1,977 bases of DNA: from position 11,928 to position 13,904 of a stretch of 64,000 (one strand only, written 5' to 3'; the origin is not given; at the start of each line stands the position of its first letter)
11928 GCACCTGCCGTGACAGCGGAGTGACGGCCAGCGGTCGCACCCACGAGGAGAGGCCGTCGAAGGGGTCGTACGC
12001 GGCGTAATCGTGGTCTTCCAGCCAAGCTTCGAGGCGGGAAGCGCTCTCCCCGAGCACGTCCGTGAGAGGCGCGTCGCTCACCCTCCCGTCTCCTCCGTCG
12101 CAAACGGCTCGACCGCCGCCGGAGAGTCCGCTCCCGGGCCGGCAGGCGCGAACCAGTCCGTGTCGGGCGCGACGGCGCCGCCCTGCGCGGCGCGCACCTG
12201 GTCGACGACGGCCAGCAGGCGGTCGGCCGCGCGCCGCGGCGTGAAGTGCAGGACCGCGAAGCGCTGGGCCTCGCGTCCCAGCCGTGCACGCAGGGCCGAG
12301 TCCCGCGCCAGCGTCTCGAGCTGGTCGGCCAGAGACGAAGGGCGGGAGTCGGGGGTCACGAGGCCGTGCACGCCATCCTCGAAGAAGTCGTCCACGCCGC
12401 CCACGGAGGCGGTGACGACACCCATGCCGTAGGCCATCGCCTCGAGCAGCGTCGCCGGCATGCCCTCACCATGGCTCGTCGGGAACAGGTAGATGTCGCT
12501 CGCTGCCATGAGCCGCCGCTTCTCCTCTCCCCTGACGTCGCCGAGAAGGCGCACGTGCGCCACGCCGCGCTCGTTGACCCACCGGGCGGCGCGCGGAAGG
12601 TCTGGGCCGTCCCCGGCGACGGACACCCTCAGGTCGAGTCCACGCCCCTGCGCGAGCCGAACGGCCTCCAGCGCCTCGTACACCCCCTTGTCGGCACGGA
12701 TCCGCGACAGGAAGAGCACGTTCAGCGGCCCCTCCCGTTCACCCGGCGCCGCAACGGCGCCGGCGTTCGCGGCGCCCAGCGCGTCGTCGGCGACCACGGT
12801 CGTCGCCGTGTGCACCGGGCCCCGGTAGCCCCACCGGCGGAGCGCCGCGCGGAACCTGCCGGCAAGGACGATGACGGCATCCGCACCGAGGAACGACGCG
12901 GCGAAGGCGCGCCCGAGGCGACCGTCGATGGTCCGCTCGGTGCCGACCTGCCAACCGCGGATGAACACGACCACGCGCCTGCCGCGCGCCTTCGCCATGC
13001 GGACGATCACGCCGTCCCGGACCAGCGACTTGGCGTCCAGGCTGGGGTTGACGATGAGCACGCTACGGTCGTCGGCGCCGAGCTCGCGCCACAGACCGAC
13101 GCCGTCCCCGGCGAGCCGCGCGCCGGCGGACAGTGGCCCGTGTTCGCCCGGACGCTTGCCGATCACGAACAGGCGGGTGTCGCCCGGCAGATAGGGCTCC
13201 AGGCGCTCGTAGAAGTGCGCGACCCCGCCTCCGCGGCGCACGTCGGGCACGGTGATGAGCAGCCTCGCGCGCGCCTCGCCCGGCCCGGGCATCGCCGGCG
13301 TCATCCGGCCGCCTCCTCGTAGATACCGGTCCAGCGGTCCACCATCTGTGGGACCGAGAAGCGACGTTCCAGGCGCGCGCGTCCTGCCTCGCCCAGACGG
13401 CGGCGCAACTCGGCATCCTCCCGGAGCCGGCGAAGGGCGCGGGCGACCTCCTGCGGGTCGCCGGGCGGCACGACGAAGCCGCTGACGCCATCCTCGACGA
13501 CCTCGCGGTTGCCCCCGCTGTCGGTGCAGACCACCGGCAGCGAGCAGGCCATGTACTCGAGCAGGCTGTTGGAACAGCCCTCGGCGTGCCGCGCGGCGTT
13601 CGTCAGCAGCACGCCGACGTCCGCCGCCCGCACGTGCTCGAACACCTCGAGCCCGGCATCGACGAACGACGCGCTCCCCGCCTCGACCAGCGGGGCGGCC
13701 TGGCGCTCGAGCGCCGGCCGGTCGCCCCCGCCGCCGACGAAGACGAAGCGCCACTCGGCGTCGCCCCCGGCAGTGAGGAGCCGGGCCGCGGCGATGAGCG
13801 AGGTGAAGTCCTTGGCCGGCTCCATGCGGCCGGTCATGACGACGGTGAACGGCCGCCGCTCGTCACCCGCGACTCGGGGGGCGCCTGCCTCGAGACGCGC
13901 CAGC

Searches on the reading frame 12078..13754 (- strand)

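Call 12: search_protein_families(library=pfam, proteins=[window:12078-13754:-], max_evalue=0.001)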
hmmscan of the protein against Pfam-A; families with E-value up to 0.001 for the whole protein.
window:12078-13754:- (558 aa): 3 families
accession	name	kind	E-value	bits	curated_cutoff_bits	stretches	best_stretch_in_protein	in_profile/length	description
PF00534.26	Glycos_transf_1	-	2.6e-28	99.2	26.4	1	337-498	9-171/172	Glycosyl transferases group 1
PF13692.12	Glyco_trans_1_4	-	5.1e-26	92.1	27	1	345-485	3-142/142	Glycosyl transferases group 1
PF13524.12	Glyco_trans_1_2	-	1.7e-14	54.4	25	1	371-515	15-144/144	Glycosyl transferase-like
